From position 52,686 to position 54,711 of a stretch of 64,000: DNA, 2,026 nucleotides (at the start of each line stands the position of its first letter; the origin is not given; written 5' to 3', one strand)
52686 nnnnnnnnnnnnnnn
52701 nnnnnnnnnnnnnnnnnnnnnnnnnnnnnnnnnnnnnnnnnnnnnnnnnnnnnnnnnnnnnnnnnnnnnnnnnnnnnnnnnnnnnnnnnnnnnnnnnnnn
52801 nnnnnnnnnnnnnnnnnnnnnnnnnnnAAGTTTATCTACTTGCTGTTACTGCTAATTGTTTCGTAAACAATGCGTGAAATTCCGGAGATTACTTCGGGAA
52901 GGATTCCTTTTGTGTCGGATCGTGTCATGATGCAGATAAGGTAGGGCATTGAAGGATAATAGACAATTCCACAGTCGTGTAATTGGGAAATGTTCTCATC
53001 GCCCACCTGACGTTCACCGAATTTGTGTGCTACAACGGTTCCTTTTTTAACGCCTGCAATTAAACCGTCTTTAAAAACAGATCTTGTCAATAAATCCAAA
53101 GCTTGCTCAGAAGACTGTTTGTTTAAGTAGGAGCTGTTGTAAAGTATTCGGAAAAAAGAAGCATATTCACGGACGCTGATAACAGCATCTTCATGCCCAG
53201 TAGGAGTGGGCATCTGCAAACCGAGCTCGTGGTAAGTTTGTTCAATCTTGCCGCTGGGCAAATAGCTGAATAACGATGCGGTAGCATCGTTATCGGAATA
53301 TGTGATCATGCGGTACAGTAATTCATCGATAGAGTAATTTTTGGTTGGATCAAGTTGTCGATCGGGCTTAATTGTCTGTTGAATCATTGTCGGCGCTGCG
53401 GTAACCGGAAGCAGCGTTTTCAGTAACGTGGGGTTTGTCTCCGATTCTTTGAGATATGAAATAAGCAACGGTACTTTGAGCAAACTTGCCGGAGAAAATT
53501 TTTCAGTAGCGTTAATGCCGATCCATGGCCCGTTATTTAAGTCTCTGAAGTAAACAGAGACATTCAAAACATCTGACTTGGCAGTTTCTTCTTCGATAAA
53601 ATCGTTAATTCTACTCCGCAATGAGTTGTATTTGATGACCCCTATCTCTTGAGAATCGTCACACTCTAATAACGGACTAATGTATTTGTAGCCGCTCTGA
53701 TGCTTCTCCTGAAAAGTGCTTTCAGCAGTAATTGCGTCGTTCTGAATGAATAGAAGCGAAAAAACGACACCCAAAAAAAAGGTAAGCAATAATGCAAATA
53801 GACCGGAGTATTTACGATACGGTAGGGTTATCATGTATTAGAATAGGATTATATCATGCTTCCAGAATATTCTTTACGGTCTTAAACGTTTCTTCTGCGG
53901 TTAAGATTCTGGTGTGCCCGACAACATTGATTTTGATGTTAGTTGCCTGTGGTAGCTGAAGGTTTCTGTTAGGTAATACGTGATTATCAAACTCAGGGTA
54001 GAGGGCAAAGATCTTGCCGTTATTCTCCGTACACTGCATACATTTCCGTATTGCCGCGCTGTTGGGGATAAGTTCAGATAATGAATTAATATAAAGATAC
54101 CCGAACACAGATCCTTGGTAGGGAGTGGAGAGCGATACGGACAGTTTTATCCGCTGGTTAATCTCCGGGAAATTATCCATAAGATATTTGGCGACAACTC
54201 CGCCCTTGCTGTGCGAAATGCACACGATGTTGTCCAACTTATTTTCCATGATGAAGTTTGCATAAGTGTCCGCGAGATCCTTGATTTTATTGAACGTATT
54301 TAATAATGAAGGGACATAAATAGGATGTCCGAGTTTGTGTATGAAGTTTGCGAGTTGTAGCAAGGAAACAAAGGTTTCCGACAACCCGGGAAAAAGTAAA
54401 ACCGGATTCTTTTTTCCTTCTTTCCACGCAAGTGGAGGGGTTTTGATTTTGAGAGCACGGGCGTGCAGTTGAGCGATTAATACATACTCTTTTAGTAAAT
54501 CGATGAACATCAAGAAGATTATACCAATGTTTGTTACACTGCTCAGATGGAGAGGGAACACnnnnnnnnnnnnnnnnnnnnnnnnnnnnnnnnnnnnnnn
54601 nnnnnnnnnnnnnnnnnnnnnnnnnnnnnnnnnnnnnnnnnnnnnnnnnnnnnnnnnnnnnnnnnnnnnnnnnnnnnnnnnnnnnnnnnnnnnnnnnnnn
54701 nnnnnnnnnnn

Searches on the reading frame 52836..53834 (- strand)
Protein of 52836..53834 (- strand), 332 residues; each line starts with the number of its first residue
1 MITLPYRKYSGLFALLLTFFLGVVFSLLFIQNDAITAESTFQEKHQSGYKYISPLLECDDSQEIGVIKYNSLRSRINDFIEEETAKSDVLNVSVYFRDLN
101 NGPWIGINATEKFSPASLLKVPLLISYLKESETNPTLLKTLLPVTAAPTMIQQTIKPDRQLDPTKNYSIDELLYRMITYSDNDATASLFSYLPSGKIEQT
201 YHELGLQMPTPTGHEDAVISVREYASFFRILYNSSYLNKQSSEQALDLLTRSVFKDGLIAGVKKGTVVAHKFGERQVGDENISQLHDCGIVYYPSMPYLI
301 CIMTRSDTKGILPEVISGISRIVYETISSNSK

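Call 7: search_protein_families(library=pfam, proteins=[window:52836-53834:-], max_evalue=0.01)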
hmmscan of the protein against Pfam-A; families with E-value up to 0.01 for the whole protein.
window:52836-53834:- (332 aa): 2 families
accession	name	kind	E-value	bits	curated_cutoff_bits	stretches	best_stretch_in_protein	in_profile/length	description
PF13354.11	Beta-lactamase2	-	4.4e-40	137.8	22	1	93-304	1-214/214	Beta-lactamase enzyme family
PF00768.25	Peptidase_S11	-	0.00077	19.4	27.6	1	108-195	30-118/239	D-alanyl-D-alanine carboxypeptidase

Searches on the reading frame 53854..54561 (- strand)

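Call 7: search_protein_families(library=pfam, proteins=[window:53854-54561:-], max_evalue=0.01)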
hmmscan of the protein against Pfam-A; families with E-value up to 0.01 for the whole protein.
window:53854-54561:- (235 aa): 3 families
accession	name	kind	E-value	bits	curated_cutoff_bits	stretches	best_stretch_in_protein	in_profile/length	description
PF07819.20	PGAP1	-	6.3e-05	23.3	24.3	1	105-152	86-133/233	PGAP1-like alpha/beta domain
PF02450.21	LCAT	-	0.0023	17.7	21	1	91-155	106-169/392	Lecithin:cholesterol acyltransferase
PF11187.14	Mbeg1-like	-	0.0027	17.6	21.1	1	95-147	69-122/224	Mbeg1-like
